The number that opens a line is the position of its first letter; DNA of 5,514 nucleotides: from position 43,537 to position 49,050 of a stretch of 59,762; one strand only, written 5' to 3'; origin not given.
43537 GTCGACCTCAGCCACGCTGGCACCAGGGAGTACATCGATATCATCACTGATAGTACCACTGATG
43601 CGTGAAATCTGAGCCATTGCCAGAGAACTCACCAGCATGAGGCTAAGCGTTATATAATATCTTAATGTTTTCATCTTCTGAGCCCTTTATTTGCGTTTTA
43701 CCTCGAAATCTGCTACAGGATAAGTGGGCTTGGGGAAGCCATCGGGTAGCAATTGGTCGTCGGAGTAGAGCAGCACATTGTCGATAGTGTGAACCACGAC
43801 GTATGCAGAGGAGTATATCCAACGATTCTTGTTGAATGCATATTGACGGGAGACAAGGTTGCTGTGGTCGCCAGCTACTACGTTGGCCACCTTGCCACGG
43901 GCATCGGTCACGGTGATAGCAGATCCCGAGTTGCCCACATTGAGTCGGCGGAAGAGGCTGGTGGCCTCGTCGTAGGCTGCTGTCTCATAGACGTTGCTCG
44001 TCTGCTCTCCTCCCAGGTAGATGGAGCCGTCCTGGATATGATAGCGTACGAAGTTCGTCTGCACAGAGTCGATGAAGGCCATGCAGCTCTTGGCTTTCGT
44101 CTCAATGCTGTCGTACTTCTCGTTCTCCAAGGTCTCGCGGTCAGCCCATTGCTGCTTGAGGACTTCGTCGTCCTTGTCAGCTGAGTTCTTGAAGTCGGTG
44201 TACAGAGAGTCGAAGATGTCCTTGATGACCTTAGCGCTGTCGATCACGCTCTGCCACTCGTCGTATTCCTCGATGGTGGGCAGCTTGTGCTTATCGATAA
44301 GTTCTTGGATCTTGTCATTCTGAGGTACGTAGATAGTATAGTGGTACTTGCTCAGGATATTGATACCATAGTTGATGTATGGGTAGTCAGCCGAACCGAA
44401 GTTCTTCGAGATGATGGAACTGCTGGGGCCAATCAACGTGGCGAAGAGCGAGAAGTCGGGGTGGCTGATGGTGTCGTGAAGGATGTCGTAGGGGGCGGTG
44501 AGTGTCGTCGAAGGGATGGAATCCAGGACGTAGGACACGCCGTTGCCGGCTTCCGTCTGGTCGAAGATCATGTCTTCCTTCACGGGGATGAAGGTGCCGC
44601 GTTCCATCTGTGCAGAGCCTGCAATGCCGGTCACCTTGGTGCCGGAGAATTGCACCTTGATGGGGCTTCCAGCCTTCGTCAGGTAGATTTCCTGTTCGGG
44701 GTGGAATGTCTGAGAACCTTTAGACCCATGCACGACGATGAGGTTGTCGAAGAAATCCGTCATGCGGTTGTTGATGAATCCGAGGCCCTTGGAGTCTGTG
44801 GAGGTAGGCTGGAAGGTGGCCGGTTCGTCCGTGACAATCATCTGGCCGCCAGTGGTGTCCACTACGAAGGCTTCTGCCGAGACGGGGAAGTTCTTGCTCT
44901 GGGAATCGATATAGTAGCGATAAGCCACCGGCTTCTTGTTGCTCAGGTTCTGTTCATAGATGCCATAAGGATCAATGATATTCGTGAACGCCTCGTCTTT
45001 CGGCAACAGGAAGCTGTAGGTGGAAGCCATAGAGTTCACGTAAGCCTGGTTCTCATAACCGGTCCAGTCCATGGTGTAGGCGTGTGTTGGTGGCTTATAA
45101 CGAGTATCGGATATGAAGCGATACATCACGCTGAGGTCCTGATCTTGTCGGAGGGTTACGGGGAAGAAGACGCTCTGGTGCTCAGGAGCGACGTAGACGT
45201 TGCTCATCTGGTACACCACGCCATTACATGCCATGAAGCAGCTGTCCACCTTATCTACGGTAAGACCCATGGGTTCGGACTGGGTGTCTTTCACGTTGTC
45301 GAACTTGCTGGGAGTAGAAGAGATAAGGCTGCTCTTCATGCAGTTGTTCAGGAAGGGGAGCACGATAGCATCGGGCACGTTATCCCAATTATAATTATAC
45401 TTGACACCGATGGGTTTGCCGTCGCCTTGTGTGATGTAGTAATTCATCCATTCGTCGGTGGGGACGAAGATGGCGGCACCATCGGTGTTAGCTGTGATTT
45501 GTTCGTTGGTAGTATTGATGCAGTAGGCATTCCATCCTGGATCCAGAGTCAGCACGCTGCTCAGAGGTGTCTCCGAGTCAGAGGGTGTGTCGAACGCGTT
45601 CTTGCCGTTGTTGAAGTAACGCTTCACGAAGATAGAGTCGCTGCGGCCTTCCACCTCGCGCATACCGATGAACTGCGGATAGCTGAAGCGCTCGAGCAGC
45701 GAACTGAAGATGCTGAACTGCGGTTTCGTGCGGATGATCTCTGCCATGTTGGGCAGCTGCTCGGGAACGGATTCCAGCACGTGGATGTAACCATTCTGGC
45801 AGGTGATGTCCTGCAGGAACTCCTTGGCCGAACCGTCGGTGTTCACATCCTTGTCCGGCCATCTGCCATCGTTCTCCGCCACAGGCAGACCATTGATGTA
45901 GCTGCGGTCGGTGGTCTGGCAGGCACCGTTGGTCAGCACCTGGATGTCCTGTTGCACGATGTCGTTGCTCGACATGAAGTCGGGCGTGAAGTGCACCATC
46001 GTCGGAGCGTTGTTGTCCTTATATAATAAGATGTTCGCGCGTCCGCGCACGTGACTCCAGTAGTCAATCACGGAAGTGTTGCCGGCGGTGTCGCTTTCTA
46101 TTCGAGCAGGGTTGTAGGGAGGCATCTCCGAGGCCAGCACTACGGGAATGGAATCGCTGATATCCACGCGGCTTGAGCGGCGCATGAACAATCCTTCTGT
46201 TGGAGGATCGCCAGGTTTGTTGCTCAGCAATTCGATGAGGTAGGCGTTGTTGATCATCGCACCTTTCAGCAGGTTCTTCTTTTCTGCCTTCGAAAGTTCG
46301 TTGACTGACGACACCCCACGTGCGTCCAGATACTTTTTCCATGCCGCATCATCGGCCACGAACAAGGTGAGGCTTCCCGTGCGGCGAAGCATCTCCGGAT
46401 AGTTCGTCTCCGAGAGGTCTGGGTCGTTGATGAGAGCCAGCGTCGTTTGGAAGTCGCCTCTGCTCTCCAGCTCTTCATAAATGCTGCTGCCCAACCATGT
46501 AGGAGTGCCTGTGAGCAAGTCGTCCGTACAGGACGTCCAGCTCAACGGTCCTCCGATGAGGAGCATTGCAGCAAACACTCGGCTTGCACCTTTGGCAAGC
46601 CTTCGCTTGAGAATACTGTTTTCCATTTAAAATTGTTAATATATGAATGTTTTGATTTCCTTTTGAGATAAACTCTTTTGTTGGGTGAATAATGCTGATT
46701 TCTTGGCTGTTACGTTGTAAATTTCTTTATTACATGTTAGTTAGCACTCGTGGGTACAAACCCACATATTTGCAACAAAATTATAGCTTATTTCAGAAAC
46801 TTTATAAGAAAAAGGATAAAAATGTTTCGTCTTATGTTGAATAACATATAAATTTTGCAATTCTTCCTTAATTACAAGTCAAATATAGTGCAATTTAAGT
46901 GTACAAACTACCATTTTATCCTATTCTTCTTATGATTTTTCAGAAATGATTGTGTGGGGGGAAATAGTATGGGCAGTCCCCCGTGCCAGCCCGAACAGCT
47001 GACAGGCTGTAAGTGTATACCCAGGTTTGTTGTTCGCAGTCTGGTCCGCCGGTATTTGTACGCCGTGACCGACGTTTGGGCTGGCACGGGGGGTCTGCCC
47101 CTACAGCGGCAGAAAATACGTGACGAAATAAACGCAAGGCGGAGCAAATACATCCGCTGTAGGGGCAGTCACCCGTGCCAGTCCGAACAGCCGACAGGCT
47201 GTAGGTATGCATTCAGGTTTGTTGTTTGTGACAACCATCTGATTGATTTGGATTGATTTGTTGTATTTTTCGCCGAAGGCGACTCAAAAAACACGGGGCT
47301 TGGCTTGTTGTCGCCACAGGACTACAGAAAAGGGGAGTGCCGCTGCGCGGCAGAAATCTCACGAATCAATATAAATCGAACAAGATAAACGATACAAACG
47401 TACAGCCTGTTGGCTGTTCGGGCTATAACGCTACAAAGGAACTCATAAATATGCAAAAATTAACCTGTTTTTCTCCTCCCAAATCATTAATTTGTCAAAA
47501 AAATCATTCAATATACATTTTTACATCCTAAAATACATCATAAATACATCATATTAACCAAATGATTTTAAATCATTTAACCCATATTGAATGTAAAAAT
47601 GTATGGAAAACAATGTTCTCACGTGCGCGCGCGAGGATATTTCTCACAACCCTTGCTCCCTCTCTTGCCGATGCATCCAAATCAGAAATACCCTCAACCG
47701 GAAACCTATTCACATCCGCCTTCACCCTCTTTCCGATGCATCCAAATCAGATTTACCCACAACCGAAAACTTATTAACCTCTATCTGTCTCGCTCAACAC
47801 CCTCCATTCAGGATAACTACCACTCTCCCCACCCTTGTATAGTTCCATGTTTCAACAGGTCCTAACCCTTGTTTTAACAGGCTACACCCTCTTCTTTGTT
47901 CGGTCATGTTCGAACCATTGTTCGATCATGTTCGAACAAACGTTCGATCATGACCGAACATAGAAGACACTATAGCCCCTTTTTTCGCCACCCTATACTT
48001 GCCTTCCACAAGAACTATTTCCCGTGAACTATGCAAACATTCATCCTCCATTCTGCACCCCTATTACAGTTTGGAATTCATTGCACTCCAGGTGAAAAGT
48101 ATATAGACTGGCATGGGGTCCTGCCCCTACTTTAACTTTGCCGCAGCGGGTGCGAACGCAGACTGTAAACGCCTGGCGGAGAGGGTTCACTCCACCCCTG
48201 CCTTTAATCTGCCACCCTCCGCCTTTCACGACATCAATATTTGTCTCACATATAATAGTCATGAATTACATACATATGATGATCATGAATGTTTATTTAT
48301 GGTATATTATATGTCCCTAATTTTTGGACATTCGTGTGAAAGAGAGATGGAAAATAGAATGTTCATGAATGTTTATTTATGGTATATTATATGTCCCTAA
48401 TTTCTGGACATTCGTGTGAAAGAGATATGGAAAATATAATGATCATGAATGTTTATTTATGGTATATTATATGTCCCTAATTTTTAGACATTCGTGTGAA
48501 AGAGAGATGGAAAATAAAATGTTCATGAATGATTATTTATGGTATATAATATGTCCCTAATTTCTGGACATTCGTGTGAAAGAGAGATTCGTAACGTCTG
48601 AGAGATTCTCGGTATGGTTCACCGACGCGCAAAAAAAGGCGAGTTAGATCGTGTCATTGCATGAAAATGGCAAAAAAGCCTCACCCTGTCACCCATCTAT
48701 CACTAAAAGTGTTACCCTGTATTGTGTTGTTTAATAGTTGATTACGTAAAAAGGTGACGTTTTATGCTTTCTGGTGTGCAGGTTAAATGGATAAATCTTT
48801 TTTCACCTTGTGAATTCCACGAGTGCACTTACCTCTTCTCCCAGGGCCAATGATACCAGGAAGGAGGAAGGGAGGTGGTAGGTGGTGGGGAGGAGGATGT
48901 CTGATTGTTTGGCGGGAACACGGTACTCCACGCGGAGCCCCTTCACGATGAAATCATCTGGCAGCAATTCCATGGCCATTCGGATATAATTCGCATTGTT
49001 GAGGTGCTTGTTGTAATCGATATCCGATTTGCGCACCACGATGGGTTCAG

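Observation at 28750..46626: Seven-gene operon of three FAS1 lipoproteins and two SusC/SusD pairs, with no enzyme and no sensor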

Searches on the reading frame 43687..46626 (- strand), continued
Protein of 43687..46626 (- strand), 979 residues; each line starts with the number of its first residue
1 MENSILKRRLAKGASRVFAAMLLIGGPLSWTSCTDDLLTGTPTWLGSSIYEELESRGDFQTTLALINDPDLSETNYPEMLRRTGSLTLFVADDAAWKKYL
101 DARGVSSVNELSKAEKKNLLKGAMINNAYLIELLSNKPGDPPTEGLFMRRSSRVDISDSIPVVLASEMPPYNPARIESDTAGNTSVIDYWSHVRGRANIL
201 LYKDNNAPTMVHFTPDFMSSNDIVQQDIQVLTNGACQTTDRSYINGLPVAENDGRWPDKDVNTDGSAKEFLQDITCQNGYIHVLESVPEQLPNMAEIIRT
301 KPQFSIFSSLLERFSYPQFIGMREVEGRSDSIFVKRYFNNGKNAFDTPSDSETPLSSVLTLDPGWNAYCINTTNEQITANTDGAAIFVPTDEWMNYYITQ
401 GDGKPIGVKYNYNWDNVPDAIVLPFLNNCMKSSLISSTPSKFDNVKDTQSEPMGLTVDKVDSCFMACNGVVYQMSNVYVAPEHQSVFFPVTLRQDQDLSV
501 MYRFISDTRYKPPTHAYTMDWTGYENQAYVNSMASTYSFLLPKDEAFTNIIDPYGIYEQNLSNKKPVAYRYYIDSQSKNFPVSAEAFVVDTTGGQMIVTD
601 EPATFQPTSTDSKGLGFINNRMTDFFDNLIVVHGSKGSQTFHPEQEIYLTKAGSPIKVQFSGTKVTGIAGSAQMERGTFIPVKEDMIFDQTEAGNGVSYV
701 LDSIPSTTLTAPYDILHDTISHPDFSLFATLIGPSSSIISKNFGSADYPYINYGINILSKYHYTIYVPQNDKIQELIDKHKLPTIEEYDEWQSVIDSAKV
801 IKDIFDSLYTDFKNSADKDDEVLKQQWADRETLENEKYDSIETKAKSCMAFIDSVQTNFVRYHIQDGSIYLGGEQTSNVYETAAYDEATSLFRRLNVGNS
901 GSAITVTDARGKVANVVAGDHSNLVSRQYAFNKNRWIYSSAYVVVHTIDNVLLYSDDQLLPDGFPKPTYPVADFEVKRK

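Call 71: find_encoding_contigs(protein=P0141, flank=10000, max_places=1)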
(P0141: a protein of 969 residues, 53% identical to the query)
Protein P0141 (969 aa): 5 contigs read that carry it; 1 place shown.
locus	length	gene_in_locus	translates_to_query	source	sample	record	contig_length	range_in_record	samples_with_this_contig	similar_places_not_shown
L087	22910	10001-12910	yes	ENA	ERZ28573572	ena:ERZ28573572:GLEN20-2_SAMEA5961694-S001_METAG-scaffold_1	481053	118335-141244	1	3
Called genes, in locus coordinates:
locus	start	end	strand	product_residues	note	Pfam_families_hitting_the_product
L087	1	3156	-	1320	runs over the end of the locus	PF07494:Reg_prop (faint), PF07495:Y_Y_Y, PF00512:HisKA, PF02518:HATPase_c, PF00072:Response_reg, PF00165:HTH_AraC (weak), PF12833:HTH_18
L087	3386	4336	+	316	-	PF01738:DLH (faint), PF02129:Peptidase_S15 (weak), PF20434:BD-FAE, PF07859:Abhydrolase_3, PF03583:LIP (faint), PF02230:Abhydrolase_2 (faint), PF00326:Peptidase_S9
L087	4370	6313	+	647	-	PF03629:SASA, PF00756:Esterase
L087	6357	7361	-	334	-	PF00535:Glycos_transf_2, PF10111:Glyco_tranf_2_2, PF13641:Glyco_tranf_2_3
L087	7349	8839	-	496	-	PF01943:Polysacc_synt, PF13440:Polysacc_synt_3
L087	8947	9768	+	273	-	PF02548:Pantoate_transf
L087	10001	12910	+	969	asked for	PF02469:Fasciclin (faint)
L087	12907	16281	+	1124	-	PF13620:CarboxypepD_reg (weak), PF13715:CarbopepD_reg_2, PF07715:Plug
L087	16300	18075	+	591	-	PF14322:SusD-like_3 (weak), PF07980:SusD_RagB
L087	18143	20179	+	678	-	PF02469:Fasciclin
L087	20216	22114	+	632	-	-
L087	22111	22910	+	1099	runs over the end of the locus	PF07715:Plug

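Call 72: find_encoding_contigs(protein=P0224, flank=10000, max_places=1)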
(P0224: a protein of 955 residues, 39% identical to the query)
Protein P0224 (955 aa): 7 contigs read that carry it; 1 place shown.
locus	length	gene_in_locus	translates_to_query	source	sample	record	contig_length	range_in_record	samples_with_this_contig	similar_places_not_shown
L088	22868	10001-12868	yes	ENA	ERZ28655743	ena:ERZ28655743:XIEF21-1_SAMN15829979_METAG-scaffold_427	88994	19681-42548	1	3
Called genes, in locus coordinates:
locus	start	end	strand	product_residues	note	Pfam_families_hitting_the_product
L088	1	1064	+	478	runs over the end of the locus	PF06824:Glyco_hydro_125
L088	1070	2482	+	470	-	PF02614:UxaC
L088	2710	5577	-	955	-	PF12705:PDDEXK_1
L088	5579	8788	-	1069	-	PF00580:UvrD-helicase, PF13245:AAA_19 (faint), PF13361:UvrD_C (faint), PF13538:UvrD_C_2 (faint)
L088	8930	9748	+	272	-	PF02548:Pantoate_transf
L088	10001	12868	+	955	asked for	PF02469:Fasciclin (faint)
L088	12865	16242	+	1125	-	PF13620:CarboxypepD_reg (weak), PF13715:CarbopepD_reg_2 (weak), PF07715:Plug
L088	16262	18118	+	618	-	PF14322:SusD-like_3, PF07980:SusD_RagB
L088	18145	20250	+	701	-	PF02469:Fasciclin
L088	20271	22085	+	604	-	-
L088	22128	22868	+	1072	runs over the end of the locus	PF13715:CarbopepD_reg_2 (faint), PF07715:Plug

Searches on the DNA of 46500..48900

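Call 109: search_rna_families(source=window, start=46500, end=48900, threshold=evalue, max_evalue=1)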
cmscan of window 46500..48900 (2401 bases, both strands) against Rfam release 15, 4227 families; matches with E-value up to 1: 7.
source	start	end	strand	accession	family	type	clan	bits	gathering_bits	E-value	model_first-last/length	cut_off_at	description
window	47903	47954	+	RF00956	MIR1444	Gene; miRNA;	-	30.8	80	0.0022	1-85/85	no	MIR1444 microRNA precursor family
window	47898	47960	+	RF00941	mir-434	Gene; miRNA;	-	26.8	100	0.027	1-81/81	no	mir-434 microRNA precursor family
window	47885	47972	-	RF03785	mir-974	Gene; miRNA;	-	26.5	90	0.033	1-91/91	no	mir-974 microRNA precursor family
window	47877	47980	-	RF00997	mir-942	Gene; miRNA;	-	26.2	100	0.033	1-86/86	no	mir-942 microRNA precursor family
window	47069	47194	+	RF03674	MIR5387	Gene; miRNA;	-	25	69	0.05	1-96/96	no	MIR5387 microRNA precursor family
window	47899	47958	+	RF00857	mir-233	Gene; miRNA;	-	23.1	67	0.22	1-78/78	no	mir-233 microRNA precursor family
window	47877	47980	+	RF00997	mir-942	Gene; miRNA;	-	22.4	100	0.34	1-86/86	no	mir-942 microRNA precursor family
